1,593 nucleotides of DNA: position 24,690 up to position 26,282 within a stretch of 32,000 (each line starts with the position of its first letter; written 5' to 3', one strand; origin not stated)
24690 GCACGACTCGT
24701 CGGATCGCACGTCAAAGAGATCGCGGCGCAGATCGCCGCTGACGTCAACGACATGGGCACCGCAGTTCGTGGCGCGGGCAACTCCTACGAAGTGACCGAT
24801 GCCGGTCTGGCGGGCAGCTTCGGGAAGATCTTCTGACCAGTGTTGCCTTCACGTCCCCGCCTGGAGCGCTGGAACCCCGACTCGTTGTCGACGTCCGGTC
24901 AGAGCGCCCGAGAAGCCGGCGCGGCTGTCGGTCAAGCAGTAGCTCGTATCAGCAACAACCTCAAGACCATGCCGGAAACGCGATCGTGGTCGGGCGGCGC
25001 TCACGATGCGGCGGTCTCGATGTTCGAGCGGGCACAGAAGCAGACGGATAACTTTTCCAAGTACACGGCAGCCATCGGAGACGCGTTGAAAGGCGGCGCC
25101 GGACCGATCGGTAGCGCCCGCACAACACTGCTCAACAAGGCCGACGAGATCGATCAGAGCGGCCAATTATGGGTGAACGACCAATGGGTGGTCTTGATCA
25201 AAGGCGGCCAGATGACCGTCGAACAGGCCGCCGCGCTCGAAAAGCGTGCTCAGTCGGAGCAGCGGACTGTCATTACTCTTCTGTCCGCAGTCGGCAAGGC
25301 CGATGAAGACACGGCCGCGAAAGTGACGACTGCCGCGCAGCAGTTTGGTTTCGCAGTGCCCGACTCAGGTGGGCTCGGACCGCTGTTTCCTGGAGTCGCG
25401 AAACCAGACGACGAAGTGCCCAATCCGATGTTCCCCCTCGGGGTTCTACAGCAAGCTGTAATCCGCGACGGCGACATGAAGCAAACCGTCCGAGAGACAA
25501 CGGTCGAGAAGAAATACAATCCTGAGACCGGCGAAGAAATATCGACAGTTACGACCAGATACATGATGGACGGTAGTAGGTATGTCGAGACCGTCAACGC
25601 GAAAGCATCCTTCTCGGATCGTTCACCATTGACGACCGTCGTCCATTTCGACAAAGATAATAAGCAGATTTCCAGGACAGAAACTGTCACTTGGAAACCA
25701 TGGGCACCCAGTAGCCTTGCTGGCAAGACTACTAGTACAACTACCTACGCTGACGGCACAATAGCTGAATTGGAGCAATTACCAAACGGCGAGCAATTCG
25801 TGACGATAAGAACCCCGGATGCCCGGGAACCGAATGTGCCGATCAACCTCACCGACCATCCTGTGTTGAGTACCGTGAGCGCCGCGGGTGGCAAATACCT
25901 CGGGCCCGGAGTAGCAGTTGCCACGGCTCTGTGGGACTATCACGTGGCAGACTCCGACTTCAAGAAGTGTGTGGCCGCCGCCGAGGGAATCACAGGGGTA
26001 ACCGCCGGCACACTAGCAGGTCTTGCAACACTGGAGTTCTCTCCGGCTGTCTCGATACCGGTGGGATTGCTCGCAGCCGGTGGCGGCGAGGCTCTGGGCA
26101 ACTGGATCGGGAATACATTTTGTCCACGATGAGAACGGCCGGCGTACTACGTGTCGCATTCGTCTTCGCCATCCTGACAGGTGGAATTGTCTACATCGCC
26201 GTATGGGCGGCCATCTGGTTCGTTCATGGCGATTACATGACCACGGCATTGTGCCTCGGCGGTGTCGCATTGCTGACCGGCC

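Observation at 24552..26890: Orphan ESX (type VII)-style toxin-immunity cassette: small YxxxD partner, WxG-led modular effector, ATGA-coupled membrane immunity candidate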

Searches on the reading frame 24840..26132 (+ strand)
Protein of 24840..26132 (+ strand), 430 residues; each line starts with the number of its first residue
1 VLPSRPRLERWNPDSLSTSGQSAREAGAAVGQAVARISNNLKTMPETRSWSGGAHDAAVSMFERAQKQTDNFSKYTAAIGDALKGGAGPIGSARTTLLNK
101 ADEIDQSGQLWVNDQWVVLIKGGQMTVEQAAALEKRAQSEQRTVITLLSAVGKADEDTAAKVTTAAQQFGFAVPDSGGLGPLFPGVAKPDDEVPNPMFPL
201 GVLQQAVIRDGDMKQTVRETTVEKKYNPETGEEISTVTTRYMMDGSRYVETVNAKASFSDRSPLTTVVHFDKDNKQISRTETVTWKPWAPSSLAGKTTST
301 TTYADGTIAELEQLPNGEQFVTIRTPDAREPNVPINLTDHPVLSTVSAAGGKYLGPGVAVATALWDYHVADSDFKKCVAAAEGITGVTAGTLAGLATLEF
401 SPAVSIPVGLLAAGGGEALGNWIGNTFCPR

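Call 3: search_protein_families(library=pfam, proteins=[window:24840-26132:+], max_evalue=1)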
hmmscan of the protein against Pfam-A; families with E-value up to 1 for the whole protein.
window:24840-26132:+ (430 aa): 2 families
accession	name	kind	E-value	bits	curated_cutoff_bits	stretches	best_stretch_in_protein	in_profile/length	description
PF06013.18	WXG100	-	0.00075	20.2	27.3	1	10-86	3-77/86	Proteins of 100 residues with WXG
PF03103.22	DUF243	-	0.0085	16.8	25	1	101-167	19-85/98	Domain of unknown function (DUF243)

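Call 4: search_protein_families(library=ncbifam, proteins=[window:24840-26132:+], max_evalue=1)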
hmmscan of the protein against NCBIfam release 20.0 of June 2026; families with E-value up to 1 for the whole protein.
window:24840-26132:+ (430 aa): 1 family
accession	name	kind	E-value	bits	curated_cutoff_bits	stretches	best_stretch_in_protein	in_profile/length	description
TIGR03930.1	WXG100_ESAT6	subfamily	0.0018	18.4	44.85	1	11-87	4-78/90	WXG100 family type VII secretion target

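Call 6: find_homologous_proteins(query=window:24840-26132:+)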
Query window:24840-26132:+ (430 aa): 180 proteins with E <= 0.001 among 8000 candidates; the best 120 are listed.
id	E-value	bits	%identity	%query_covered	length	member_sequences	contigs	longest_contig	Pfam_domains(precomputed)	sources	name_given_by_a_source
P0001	1.1e-282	955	100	100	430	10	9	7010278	-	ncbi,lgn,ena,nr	ncbi:hypothetical protein KZ781_31375 [Mycolicibacterium smegmatis]|nr:hypothetical protein K8P01_14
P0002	1.5e-185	635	67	100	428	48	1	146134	-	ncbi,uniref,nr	ncbi:hypothetical protein [Mycolicibacterium fortuitum]|uniref:hypothetical protein n=1 Tax=Mycolici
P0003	3.7e-184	631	67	100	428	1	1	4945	-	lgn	-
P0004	1.9e-179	615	67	100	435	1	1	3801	-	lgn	-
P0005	4.2e-179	614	65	100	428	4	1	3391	-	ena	-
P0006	1.2e-177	609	65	100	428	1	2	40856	-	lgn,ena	-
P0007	9.6e-173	593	63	100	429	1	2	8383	-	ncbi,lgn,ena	-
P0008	1.6e-171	589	63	100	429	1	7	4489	-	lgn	-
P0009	2.6e-170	585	62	100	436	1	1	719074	-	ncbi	ncbi:hypothetical protein [Mycolicibacterium sp. XJ870]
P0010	7.7e-170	583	63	100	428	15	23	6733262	-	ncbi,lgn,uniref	ncbi:WXG100 family type VII secretion target [Mycolicibacterium fortuitum]|uniref:WXG100 family type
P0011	9.9e-167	573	64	100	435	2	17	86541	-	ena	-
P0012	2.3e-166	572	61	100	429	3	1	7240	-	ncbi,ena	-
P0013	4.2e-166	571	61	100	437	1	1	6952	-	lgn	-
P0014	9.5e-166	570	66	96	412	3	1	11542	-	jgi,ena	jgi:hypothetical protein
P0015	1.7e-165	569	62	100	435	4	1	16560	-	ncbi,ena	-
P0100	1.2e-66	244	38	100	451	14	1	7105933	PF06013.19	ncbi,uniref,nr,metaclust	ncbi:hypothetical protein AFA91_01115 [Mycolicibacterium goodii]|uniref:WXG100 family type VII secre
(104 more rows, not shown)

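Call 10: find_related_loci(query=window:24840-26132:+, collection=genome_contigs, flank=6000)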
Query window:24840-26132:+ (430 aa) in genome_contigs; peptide patterns used: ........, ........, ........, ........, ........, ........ (x = any residue, [..] = any of these).
32 stretches matched a pattern, but none encodes a relative of the query by tblastn (E <= 1e-3).
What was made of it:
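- Tried and rejected: find_related_loci with the single protein found nothing in representative genomes, because the representative M. smegmatis genome lacks gene 2 (call 10).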

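Call 12: find_encoding_contigs(protein=P0001, flank=10000, max_places=4)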
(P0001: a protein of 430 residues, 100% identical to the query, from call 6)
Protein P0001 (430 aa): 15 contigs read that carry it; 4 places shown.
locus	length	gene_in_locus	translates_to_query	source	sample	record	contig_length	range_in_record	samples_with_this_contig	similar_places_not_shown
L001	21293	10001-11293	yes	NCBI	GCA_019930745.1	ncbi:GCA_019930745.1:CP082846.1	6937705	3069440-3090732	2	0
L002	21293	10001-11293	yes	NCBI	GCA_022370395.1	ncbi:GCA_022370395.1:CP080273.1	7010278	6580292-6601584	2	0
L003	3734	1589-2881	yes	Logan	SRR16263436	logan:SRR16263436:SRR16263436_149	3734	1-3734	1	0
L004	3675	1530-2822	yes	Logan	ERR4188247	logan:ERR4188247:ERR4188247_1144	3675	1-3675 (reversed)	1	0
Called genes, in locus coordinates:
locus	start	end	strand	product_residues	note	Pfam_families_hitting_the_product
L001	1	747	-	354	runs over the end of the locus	PF00005:ABC_tran, PF13304:AAA_21 (faint), PF08402:TOBE_2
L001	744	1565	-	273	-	PF00528:BPD_transp_1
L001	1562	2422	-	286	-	PF00528:BPD_transp_1 (weak)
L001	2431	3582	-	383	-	PF13531:SBP_bac_11 (weak), PF13343:SBP_bac_6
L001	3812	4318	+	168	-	-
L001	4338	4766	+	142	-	PF01243:PNPOx_N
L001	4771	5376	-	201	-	PF00440:TetR_N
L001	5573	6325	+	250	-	-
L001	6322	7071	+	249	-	-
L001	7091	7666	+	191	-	PF00510:COX3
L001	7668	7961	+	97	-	PF03626:COX4_pro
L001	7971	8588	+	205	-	PF00440:TetR_N, PF17918:TetR_C_15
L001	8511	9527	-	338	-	PF00561:Abhydrolase_1, PF12146:Hydrolase_4, PF12697:Abhydrolase_6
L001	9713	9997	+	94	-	-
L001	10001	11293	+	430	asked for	-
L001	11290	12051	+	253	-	-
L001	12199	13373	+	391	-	PF01527:HTH_Tnp_1, PF13276:HTH_21, PF00665:rve, PF13683:rve_3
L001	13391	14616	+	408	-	PF13276:HTH_21, PF00665:rve, PF13683:rve_3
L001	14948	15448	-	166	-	-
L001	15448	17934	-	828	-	PF27215:EspK_C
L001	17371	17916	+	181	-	-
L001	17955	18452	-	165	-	-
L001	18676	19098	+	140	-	-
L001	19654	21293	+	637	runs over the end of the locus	PF14410:GH-E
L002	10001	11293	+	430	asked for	-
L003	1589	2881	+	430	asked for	-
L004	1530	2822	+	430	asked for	-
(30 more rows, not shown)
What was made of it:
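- An EspK_C protein lies next to the cassette in the window (call 12). The identical cassette occurs in at least two complete genomes and in several further contigs (call 12).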

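Call 13: find_encoding_contigs(protein=P0100, flank=10000, max_places=3)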
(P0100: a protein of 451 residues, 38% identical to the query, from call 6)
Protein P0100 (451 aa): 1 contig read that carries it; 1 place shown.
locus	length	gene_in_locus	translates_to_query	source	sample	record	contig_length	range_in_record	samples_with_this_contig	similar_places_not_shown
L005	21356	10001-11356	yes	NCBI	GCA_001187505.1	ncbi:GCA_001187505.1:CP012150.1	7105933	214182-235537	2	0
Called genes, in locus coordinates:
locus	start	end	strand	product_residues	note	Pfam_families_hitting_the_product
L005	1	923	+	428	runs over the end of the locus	PF02040:ArsB, PF03600:CitMHS, PF06450:NhaB (weak)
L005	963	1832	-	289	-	PF09407:AbiEi_1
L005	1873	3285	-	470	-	PF00070:Pyr_redox (faint), PF01266:DAO (faint), PF01494:FAD_binding_3, PF03486:HI0933_like (faint), PF07992:Pyr_redox_2 (faint), PF21274:Rng_hyd_C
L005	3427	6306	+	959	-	PF00662:Proton_antipo_N (weak), PF00361:Proton_antipo_M, PF13244:MbhD, PF20501:MbhE, PF04039:MnhB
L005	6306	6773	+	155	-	PF00420:Oxidored_q2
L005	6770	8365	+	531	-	PF00361:Proton_antipo_M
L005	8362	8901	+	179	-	PF01899:MNHE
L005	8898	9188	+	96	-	PF04066:MrpF_PhaF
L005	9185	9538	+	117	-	PF03334:PhaG_MnhG_YufB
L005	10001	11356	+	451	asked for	PF06013:WXG100 (weak)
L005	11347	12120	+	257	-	-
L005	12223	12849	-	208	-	PF02190:LON_substr_bdg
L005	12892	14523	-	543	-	PF07969:Amidohydro_3, PF01979:Amidohydro_1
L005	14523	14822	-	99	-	PF07110:EthD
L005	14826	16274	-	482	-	PF02133:Transp_cyt_pur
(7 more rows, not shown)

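Call 29: predict_structure(alignment_id=A1)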
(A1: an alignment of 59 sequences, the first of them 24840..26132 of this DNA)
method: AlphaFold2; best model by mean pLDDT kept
length: 430 residues; sequences in the alignment: 59
mean_pLDDT: 74.1   pTM: 0.62
mean pLDDT of the five models: 74.1, 73.2, 69.9, 69.8, 69.2
residues with pLDDT >= 90: 143; 70-90: 152; 50-70: 40; < 50: 95
segments of 3 or more residues with pLDDT < 50: 178-180, 331-371, 385-430
pLDDT, mean of each block of 10 residues (from residue 1): 85 90 91 87 69 82 89 92 93 96 94 91 84 92 93 90 89 62 54 72 73 80 93 94 89 92 92 88 91 87 79 79 69 36 29 34 44 51 46 34 32 39 41
secondary structure, 60 per line:
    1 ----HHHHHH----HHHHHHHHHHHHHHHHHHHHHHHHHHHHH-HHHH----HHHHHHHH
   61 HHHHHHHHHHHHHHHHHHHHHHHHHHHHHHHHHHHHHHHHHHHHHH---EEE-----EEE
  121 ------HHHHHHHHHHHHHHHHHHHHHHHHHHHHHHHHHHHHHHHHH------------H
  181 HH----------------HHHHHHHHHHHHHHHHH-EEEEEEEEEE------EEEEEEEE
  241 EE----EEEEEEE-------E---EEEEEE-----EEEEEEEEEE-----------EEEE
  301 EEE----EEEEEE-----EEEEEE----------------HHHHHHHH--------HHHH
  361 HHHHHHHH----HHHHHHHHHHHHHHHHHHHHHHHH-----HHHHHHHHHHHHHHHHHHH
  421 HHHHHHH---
elements in order: H5-10 H15-43 H45-48 H53-106 E110-112 E118-120 H127-167 H199-215 E217-226 E233-242 E247-253 E265-270 E276-285 E297-303 E308-313 E319-324 H341-348 H357-368 H373-396 H402-427
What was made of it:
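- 24840..25340 (+): Gene 2 N-domain (aa 1-167): WXG100-like helical bundle (best fold matches are PPE proteins, not significant), with the WxG motif at aa 50-52 (nt 24987-24995). pLDDT is mostly above 85 (call 29).
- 25434..25811 (+): Gene 2 middle domain (aa 199-324): one helix plus an eight-strand beta domain, with no recognisable relative. pLDDT is about 90 (call 29).
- On T7SSa bipartite-signal substrate pair (PE/PPE or EspC/EspA type): The turn lies between helices 15-43/45-48 and 53-106 (call 29).
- Checked: AlphaFold2 model of gene 2 (call 29): helical N-domain aa 1-167 with pLDDT mostly above 85; helix 199-215 plus eight strands 217-324 with pLDDT about 90; helical aa 331-430 with pLDDT below 50.
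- The well-folded beta domain would suit a structural or binding role (call 29).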

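Call 39: fold_search(model_id=the predicted structure, library=pdb)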
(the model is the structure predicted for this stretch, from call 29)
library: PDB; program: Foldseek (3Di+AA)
matches with E <= 10: 712; with E <= 0.001: 0
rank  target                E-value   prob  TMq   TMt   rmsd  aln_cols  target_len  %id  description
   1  7krw_A                1.4e-02  0.23  0.11  0.09  25.5       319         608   13  Stimulating state of near full-length Hsp70 DnaK fused with a substrate peptide (released 2021-09-15)
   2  4b9q_B                3.5e-02  0.15  0.13  0.10  32.7       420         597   13  Open conformation of ATP-bound Hsp70 homolog DnaK (released 2012-11-14)
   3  1dky_A                3.7e-02  0.25  0.10  0.16  21.3       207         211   11  THE SUBSTRATE BINDING DOMAIN OF DNAK IN COMPLEX WITH A SUBSTRATE PEPTIDE, DETERMINED FROM TYPE 2 NATIVE CRYSTALS (released 1996-12-07)
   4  4ezn_A                5.7e-02  0.25  0.10  0.16  22.0       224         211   12  Crystal structure of the substrate binding domain of E.coli DnaK in complex with pyrrhocoricin (released 2013-04-17)
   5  1dky_B                6.0e-02  0.18  0.10  0.16  21.5       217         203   10  THE SUBSTRATE BINDING DOMAIN OF DNAK IN COMPLEX WITH A SUBSTRATE PEPTIDE, DETERMINED FROM TYPE 2 NATIVE CRYSTALS (released 1996-12-07)
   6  3dpq_B                6.3e-02  0.16  0.10  0.15  22.5       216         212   10  Crystal structure of the substrate binding domain of E. coli DnaK in complex with a long pyrrhocoricin-derived inhibit (released 2009-03-10)
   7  3dpp_B                7.3e-02  0.16  0.10  0.16  22.6       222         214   12  Crystal structure of the substrate binding domain of E. coli DnaK in complex with a long pyrrhocoricin-derived inhibit (released 2009-03-10)
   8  9hag                  7.6e-02  0.85  0.13  0.33   5.8        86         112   20  De novo designed beta barrel fold BBF-14 (released 2024-12-18)
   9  6mjp_G                8.0e-02  0.15  0.11  0.13  29.4       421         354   10  LptB(E163Q)FGC from Vibrio cholerae (released 2019-03-27)
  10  1dkz_A                8.4e-02  0.16  0.11  0.16  21.5       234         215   11  THE SUBSTRATE BINDING DOMAIN OF DNAK IN COMPLEX WITH A SUBSTRATE PEPTIDE, DETERMINED FROM TYPE 1 NATIVE CRYSTALS (released 1996-12-07)
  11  9a2i_MODEL_1_A        8.4e-02  0.09  0.10  0.08  24.5       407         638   12  Model of E. coli DnaK by in-cell photo-crosslinking MS and deep learning (released 2023-02-24)
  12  3dpp_A                1.1e-01  0.20  0.12  0.19  21.3       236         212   10  Crystal structure of the substrate binding domain of E. coli DnaK in complex with a long pyrrhocoricin-derived inhibit (released 2009-03-10)
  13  3dpo_A                1.1e-01  0.18  0.11  0.17  21.9       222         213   12  Crystal structure of the substrate binding domain of E. coli DnaK in complex with a short pyrrhocoricin-derived inhibi (released 2009-03-10)
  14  7qh3_C                1.1e-01  0.54  0.10  0.23  13.0       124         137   13  Crystal structure of the anti-sigma factor RsfG from Streptomyces tsukubaensis NRRL18488 (released 2022-12-21)
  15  4r5i_A                1.2e-01  0.12  0.10  0.15  20.9       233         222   13  Crystal structure of the DnaK C-terminus with the substrate peptide NRLLLTG (released 2014-09-10)
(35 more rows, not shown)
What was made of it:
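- On T7SSa bipartite-signal substrate pair (PE/PPE or EspC/EspA type): Foldseek hits PPE15 (prob 0.98) and PPE41 (prob 0.77), but with E 0.18-0.47 and TM-scores of at most 0.45 (call 39).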

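Call 44: search_protein_families(library=pfam, proteins=[L001:15448-17934:-, L001:14948-15448:-, L001:17955-18452:-, L001:18676-19098:+, L001:19654-21291:+], max_evalue=0.1)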
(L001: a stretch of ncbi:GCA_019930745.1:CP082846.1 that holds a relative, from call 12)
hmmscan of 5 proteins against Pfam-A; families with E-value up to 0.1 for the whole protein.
L001:15448-17934:- (828 aa): 1 family
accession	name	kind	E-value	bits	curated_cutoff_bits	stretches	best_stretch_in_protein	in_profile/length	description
PF25547.1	WXG100_2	-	0.033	14.6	27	1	10-96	13-106/150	WXG100 like domain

L001:14948-15448:- (166 aa): 0 families

L001:17955-18452:- (165 aa): 2 families
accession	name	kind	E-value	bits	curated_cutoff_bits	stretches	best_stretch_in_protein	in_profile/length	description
PF20084.4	TrbK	-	0.032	14.7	23.9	1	9-73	11-77/102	Conjugative transfer region protein TrbK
PF12697.13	Abhydrolase_6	-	0.045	14.9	26.3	1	8-131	81-202/217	Alpha/beta hydrolase family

L001:18676-19098:+ (140 aa): 0 families

L001:19654-21291:+ (546 aa): 1 family
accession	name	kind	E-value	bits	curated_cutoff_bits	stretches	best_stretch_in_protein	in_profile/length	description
PF14410.12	GH-E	-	5e-12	46.7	25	1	452-519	1-68/68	HNH/ENDO VII superfamily nuclease with conserved GHE residues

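Call 52: find_related_loci(query=A3, collection=genome_contigs, flank=6000)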
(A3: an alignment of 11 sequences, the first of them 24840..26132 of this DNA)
Query A3 (430 aa) in genome_contigs; peptide patterns used: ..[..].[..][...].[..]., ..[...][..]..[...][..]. (x = any residue, [..] = any of these).
85 stretches matched a pattern; 47 encode a relative of the query (tblastn E <= 1e-3); 47 distinct loci.
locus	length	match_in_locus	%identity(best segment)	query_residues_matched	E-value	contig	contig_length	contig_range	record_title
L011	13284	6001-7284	67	1-430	0e+0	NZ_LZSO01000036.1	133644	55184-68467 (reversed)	Mycolicibacterium peregrinum strain 852002-51209_SCH5440388 contig_41, whole genome shotgun sequence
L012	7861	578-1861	67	1-430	0e+0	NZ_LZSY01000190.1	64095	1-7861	Mycolicibacterium peregrinum strain 852002-10433_SCH5171157 contig_84, whole genome shotgun sequence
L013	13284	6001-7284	67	1-430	0e+0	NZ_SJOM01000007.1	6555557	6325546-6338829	Mycobacterium sp. DL99 Scaffold_1, whole genome shotgun sequence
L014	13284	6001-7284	67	1-430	0e+0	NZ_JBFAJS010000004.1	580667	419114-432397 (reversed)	Mycobacterium sp. NPDC050441 NPDC050441_58_H4.ctg-0004, whole genome shotgun sequence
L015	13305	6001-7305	62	1-430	5e-178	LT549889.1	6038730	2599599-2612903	Mycobacterium aurum isolate liquid genome assembly, chromosome: I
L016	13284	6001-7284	67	1-430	0e+0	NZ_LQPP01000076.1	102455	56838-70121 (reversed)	Mycolicibacterium peregrinum strain DSM 43271 contig_78, whole genome shotgun sequence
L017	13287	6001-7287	61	1-430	1e-166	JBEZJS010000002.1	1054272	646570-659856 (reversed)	Mycobacterium sp. NPDC049093 NPDC049093_31_E11.ctg-0002, whole genome shotgun sequence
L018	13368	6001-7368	56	1-430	8e-148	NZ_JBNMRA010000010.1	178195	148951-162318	Mycolicibacterium pulveris strain JEL_161 contig00010, whole genome shotgun sequence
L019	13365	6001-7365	50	1-430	4e-142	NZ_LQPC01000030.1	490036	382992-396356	Mycolicibacterium iranicum strain DSM 45541 contig_36, whole genome shotgun sequence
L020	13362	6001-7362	52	1-430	2e-139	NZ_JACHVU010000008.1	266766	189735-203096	Mycolicibacterium iranicum strain AT2.18 Ga0372454_08, whole genome shotgun sequence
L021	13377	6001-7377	52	1-430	1e-138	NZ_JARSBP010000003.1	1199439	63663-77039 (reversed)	Mycobacterium sp. 236(2023) Mycobac.236_ctg0003, whole genome shotgun sequence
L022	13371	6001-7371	50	1-430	2e-137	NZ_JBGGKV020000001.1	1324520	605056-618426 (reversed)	Mycobacterium sp. pW049 contig00001, whole genome shotgun sequence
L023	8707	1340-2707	52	1-430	9e-130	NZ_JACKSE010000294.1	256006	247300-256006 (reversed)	Mycolicibacterium hippocampi strain DSM 45391 MHIPPOCAMPIDSM45391_contig000296, whole genome shotgun sequence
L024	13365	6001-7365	48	1-430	2e-127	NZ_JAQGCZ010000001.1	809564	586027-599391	Mycolicibacterium sp. BiH015 NODE_1_length_809564_cov_75.186827, whole genome shotgun sequence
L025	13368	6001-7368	51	1-430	3e-125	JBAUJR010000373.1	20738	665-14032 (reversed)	MAG: Mycobacterium sp. isolate MFD12178_ilm_asm_bin13 k127_87989, whole genome shotgun sequence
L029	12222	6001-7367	62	1-430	1e-99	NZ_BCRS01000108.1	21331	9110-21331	Mycolicibacterium vaccae NBRC 14118 = CIP 105934 strain NBRC 14118, whole genome shotgun sequence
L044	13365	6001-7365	36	1-429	5e-65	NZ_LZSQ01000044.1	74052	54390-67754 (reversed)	Mycobacterium sp. 852002-51961_SCH5331710 contig_16, whole genome shotgun sequence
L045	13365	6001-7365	36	1-429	4e-65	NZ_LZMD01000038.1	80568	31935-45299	Mycobacterium sp. 1164985.4 contig_27, whole genome shotgun sequence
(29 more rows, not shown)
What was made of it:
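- Tried and rejected: An 11-sequence alignment worked (call 52).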

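Call 55: search_protein_families(library=pfam, proteins=[L029:8869-9684:-, L044:8288-10816:+, L045:5146-5535:+], max_evalue=0.01)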
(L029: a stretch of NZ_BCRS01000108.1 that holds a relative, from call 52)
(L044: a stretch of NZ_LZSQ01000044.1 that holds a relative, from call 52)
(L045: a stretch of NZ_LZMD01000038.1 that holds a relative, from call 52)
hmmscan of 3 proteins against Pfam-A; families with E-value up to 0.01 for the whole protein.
L029:8869-9684:- (271 aa): 1 family
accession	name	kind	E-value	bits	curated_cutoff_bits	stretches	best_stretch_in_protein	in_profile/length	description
PF14011.11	ESX-1_EspG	-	3.6e-05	23.9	27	1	31-248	4-221/245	EspG family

L044:8288-10816:+ (842 aa): 1 family
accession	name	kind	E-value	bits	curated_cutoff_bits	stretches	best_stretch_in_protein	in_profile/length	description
PF02810.21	SEC-C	-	6.5e-10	39.1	20.4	1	436-453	1-18/19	SEC-C motif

L045:5146-5535:+ (129 aa): 0 families

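Call 61: search_solved_structures(query=A1, max_evalue=10)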
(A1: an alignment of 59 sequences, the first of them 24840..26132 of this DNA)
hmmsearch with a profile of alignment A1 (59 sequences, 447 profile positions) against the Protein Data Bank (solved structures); distinct sequences matched with E-value up to 10: 3.
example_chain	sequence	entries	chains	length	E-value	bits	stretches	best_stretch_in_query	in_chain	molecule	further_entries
3gvm_A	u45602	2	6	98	0.055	15.8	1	12-93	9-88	Putative uncharacterized protein SAG1039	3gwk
3o9o_A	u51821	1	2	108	0.076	15.3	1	12-93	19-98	Uncharacterized protein gbs1074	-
12fa_A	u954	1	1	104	0.086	15.1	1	12-92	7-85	ESAT-6-like protein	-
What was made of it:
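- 24840..25340 (+): The PDB profile search finds only weak WXG100 and ESAT-6-like hits (call 61).
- On T7SS glycine-zipper membrane toxins (TelE/EsxX type): The family profile finds no PDB chain other than weak WXG100 proteins at E up to 10 (call 61).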

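Call 64: search_protein_families(library=padloc, proteins=[window:24840-26132:+], max_evalue=1)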
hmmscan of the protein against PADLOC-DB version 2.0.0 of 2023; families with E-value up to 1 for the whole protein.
window:24840-26132:+ (430 aa): 0 families
